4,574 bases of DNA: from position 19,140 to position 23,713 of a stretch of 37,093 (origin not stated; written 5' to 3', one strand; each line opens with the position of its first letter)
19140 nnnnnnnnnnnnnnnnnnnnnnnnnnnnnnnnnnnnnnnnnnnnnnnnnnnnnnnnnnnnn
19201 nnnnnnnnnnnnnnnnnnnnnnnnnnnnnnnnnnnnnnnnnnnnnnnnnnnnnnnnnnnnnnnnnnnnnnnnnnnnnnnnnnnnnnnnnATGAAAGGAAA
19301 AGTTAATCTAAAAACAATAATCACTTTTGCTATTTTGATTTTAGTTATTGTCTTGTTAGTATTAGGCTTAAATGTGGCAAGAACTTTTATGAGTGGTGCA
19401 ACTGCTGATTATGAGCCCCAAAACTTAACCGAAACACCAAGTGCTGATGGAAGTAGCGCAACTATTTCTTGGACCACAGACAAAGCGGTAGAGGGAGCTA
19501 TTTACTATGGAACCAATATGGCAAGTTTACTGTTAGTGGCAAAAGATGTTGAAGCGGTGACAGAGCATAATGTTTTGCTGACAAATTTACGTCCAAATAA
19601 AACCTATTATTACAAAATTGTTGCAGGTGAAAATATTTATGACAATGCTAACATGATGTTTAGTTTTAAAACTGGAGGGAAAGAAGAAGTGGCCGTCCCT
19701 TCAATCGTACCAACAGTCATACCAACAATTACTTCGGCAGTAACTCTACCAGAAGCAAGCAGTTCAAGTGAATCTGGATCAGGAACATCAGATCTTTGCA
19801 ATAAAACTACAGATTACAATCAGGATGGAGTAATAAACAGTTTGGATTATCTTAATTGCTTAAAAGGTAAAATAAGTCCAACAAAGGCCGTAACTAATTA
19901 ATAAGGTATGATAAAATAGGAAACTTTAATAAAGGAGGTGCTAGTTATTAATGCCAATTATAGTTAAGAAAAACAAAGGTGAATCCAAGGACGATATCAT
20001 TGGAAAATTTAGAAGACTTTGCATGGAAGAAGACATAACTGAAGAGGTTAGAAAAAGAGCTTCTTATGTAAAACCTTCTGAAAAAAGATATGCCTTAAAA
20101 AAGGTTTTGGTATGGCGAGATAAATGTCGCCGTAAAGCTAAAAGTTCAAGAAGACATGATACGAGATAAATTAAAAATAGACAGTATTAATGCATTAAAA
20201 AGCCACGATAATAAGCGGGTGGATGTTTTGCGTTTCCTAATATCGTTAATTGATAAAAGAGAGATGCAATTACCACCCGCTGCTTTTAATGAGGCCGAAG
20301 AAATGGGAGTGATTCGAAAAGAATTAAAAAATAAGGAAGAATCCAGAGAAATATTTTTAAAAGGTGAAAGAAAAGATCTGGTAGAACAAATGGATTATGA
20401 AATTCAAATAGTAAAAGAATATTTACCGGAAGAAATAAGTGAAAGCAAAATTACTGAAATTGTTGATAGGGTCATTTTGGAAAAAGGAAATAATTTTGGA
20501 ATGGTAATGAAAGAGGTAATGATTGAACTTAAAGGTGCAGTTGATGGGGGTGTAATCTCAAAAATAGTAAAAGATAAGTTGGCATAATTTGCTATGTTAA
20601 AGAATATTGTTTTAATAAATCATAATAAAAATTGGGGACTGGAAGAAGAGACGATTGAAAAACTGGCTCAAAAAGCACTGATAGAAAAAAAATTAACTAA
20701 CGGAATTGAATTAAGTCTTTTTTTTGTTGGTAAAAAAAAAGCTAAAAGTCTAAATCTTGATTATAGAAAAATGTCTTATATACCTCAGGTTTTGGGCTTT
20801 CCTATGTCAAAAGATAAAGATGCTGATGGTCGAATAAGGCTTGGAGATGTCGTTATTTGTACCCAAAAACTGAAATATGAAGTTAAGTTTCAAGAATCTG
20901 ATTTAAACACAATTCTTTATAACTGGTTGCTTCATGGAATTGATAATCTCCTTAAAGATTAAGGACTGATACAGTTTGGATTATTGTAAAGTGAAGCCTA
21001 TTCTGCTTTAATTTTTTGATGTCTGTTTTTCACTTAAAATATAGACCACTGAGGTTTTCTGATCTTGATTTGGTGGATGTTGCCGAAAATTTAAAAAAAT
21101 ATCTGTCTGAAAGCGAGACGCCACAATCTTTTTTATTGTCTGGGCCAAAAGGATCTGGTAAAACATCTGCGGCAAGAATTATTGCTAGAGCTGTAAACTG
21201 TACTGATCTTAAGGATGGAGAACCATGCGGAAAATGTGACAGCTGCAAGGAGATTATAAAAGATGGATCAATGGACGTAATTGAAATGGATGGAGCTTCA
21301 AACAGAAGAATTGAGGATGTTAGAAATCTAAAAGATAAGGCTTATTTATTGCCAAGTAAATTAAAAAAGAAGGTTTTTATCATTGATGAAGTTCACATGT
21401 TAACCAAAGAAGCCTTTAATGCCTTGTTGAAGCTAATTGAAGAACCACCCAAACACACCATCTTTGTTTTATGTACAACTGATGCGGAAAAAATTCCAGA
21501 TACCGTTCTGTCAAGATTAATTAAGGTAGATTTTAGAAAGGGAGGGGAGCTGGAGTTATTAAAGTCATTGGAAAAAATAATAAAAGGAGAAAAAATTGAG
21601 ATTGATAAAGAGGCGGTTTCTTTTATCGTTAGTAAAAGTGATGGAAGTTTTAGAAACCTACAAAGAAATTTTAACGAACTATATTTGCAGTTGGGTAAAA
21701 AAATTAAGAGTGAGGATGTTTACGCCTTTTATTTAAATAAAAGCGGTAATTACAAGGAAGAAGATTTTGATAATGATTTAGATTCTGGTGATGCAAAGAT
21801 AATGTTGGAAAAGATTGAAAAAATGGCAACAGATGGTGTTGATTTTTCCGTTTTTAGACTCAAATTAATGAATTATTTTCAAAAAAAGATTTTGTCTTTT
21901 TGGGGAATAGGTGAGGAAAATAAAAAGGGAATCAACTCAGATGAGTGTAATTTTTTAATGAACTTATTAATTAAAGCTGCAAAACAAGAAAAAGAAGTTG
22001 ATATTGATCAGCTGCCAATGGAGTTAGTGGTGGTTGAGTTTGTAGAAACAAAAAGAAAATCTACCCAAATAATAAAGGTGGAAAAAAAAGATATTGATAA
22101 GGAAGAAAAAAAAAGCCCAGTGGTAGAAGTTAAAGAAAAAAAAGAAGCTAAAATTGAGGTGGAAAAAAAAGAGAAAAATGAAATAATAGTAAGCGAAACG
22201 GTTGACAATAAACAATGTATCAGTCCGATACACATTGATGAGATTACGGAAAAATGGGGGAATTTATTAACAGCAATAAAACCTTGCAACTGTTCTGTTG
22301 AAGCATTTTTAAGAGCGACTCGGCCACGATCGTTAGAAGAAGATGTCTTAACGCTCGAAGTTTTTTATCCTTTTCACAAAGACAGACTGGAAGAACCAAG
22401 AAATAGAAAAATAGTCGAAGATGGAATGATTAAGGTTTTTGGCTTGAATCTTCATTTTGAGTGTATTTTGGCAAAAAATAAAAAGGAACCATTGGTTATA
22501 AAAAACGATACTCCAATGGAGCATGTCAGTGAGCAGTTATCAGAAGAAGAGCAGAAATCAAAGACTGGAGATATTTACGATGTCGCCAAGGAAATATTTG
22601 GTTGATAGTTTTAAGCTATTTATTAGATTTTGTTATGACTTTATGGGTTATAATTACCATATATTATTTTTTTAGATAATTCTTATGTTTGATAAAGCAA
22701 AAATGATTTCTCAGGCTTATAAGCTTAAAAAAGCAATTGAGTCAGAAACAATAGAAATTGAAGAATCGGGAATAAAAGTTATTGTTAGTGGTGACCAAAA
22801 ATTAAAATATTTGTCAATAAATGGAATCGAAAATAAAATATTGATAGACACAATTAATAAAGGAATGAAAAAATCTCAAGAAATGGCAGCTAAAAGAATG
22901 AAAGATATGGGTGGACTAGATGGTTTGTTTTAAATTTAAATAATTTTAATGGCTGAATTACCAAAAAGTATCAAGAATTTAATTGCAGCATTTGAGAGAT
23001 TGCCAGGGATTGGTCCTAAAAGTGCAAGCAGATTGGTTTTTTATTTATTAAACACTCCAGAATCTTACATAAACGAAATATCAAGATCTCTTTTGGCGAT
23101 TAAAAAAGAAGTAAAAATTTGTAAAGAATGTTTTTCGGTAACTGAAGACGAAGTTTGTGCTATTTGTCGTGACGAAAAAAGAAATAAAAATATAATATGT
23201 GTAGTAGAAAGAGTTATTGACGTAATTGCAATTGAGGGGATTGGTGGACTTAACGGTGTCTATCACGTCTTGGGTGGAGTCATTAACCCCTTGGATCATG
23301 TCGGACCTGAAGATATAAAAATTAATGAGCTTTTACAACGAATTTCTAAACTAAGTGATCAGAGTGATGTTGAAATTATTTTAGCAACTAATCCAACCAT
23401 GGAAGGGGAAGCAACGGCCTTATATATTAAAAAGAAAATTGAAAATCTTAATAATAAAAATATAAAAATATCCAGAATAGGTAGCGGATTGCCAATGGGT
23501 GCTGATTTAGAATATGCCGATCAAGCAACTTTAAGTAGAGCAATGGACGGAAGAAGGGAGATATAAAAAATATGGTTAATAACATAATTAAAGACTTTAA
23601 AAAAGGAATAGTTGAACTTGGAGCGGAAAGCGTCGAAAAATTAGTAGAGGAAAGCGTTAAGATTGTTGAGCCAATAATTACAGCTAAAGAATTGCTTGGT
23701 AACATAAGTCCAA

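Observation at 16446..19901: Four-gene cohesin/dockerin-like surface operon with no enzyme cargo: a candidate non-cellulosomal cell-surface docking system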

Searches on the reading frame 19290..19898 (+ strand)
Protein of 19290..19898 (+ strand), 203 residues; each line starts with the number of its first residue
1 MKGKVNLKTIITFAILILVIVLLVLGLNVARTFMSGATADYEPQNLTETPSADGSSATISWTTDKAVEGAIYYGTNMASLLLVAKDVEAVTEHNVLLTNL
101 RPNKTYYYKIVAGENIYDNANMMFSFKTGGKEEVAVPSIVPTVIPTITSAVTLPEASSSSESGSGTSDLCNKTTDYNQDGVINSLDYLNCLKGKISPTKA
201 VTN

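Call 3: search_protein_families(library=pfam, proteins=[window:19290-19898:+], max_evalue=10)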
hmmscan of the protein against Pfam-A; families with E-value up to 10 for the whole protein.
window:19290-19898:+ (203 aa): 4 families
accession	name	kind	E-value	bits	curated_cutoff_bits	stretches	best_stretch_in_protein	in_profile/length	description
PF16656.11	Pur_ac_phosph_N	-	3.5e-10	40.7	30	1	43-128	1-93/93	Purple acid Phosphatase, N-terminal domain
PF00041.27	fn3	-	0.00069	20.2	25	1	42-112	2-68/84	Fibronectin type III domain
PF25814.1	fn3_SORL1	-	0.0036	17.7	27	1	54-110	15-69/90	SORL1-like, fn3 domain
PF00404.24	Dockerin_1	-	0.022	15.4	22.9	1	173-188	35-50/57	Dockerin type I domain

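Call 4: search_protein_families(library=ncbifam, proteins=[window:19290-19898:+], max_evalue=10)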
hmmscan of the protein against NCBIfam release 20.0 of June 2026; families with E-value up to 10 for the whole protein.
window:19290-19898:+ (203 aa): 0 families

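Call 27: search_protein_families(library=pfam, alignment_id=A4, max_evalue=0.01)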
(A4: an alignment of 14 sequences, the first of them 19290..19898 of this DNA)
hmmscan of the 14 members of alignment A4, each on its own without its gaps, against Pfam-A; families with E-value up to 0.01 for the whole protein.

A. member 1, window:19290-19898:+ (203 aa): 3 families
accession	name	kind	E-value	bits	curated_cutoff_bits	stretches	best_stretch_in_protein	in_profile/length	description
PF16656.11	Pur_ac_phosph_N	-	3.5e-10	40.7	30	1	43-128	1-93/93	Purple acid Phosphatase, N-terminal domain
PF00041.27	fn3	-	0.00069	20.2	25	1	42-112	2-68/84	Fibronectin type III domain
PF25814.1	fn3_SORL1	-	0.0036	17.7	27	1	54-110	15-69/90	SORL1-like, fn3 domain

B. families by the number of members that match (of 14 scanned): 5 families
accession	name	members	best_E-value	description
PF16656.11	Pur_ac_phosph_N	13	5.2e-11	Purple acid Phosphatase, N-terminal domain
PF00404.24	Dockerin_1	9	5e-08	Dockerin type I domain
PF25814.1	fn3_SORL1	9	0.00023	SORL1-like, fn3 domain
PF00041.27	fn3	4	3.1e-06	Fibronectin type III domain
PF11381.13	DUF3185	1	0.0064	Protein of unknown function (DUF3185)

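Call 99: find_related_loci(query=A4, collection=metagenome_contigs, flank=9000)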
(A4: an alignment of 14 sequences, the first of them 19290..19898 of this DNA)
Query A4 (203 aa) in metagenome_contigs; peptide patterns used: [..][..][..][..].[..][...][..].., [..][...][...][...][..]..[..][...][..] (x = any residue, [..] = any of these).
600 stretches matched a pattern (row limit reached: there are more); 104 encode a relative of the query (tblastn E <= 1e-3); the best 80 are kept; 80 distinct loci.
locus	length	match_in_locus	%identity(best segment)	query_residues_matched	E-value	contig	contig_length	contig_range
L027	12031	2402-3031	64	1-203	3e-86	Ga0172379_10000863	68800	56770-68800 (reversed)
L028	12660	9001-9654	62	1-203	2e-85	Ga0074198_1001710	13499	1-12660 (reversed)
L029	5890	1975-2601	65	1-203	1e-85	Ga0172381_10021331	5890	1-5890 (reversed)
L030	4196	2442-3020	60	1-198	8e-75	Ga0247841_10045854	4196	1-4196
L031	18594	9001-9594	67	1-202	1e-74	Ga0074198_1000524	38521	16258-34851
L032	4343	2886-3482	58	1-198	6e-72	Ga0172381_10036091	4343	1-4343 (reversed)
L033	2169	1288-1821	56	1-197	1e-72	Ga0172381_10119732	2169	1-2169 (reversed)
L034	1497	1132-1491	73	1-120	3e-59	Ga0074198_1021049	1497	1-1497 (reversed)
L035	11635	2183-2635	66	1-147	3e-51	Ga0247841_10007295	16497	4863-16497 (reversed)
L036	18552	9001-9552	56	1-197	2e-67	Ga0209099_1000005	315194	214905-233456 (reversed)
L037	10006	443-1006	50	2-198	3e-48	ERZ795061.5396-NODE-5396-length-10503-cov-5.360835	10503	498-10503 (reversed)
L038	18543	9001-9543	45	1-198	3e-47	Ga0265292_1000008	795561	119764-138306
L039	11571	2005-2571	49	1-194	8e-46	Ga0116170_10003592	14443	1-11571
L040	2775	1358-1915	50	1-192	6e-46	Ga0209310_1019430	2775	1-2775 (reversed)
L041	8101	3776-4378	48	1-200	2e-45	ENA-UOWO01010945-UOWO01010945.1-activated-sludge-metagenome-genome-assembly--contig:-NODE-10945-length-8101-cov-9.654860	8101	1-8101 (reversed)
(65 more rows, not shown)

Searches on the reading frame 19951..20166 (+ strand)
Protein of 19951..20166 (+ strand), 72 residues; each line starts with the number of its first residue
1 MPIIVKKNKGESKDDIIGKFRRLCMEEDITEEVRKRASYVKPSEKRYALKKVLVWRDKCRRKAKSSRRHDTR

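Call 8: search_protein_families(library=pfam, proteins=[window:19951-20166:+], max_evalue=0.001)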
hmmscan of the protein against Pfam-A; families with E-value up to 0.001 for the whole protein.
window:19951-20166:+ (72 aa): 1 family
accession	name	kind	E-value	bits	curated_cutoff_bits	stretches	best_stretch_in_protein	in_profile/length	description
PF01165.25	Ribosomal_S21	-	3.5e-08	33.5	27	1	6-51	3-48/55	Ribosomal protein S21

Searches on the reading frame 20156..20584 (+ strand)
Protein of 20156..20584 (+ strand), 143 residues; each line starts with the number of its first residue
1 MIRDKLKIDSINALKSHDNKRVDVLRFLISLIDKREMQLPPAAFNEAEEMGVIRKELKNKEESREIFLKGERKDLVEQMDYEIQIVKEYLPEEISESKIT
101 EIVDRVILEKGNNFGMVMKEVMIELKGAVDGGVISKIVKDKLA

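Call 8: search_protein_families(library=pfam, proteins=[window:20156-20584:+], max_evalue=0.001)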
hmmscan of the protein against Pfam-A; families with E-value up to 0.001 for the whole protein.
window:20156-20584:+ (143 aa): 1 family
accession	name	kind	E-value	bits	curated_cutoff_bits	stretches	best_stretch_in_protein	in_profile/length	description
PF09424.15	YqeY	-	2.2e-31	109.3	27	1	4-142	2-143/143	Yqey-like protein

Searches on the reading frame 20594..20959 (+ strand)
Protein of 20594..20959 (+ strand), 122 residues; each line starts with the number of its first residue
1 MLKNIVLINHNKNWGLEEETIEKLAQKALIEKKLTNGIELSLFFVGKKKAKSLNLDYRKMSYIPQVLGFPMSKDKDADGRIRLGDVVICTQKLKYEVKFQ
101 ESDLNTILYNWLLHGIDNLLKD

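Call 8: search_protein_families(library=pfam, proteins=[window:20594-20959:+], max_evalue=0.001)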
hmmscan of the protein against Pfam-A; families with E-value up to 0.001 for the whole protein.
window:20594-20959:+ (122 aa): 1 family
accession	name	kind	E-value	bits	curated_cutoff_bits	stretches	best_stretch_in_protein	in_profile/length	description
PF02130.23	YbeY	-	2.1e-15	57.2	25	1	18-116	8-101/129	Endoribonuclease YbeY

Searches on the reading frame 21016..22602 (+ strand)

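Call 8: search_protein_families(library=pfam, proteins=[window:21016-22602:+], max_evalue=0.001)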
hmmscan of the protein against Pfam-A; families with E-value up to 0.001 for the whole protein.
window:21016-22602:+ (529 aa): 9 families
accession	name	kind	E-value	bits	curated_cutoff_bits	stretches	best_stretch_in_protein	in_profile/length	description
PF13177.12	DNA_pol3_delta2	-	5.1e-38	131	27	1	22-175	5-159/161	DNA polymerase III, delta subunit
PF00004.35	AAA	-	5.4e-13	50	21.2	1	40-168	2-123/131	ATPase family associated with various cellular activities (AAA)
PF20964.2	DnaX_C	-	2.6e-09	37.5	26.2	1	407-491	9-93/113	DNA polymerase III subunit tau, C-terminal domain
PF07728.20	AAA_5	-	2.8e-07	31.1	22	1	39-143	2-92/139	AAA domain (dynein-related subfamily)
PF13401.12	AAA_22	-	2.3e-06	28.4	27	1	35-153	4-121/130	AAA domain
PF13191.12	AAA_16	-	0.00014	22.8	32.6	1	33-143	21-158/167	AAA ATPase domain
PF13173.12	AAA_14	-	0.00023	21.6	27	0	39-151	5-95/129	AAA domain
PF05496.18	RuvB_N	-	0.00043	20.5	27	0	33-62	30-59/159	Holliday junction DNA helicase RuvB P-loop domain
PF13245.12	AAA_19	-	0.00096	19.8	25.1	0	114-151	87-123/134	AAA domain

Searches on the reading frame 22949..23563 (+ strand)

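Call 59: search_protein_families(library=pfam, proteins=[window:22949-23563:+], max_evalue=0.001)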
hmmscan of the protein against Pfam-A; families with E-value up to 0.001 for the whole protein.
window:22949-23563:+ (205 aa): 5 families
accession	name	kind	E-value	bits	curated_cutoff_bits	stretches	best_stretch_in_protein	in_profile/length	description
PF13662.12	Toprim_4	-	2.2e-24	85.9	25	1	82-177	2-84/85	Toprim domain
PF21176.3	RecR_HhH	-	4.4e-13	49.2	27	1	8-50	1-43/45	RecR, helix-hairpin-helix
PF01751.28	Toprim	-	6.3e-13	49.1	23.1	1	83-177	2-96/96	Toprim domain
PF21175.2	RecR_C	-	7.6e-12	44.8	22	1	180-203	1-24/24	RecR, C-terminal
PF02132.21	RecR_ZnF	-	5.1e-07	29.8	22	1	55-75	1-21/21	RecR, Cys4-zinc finger domain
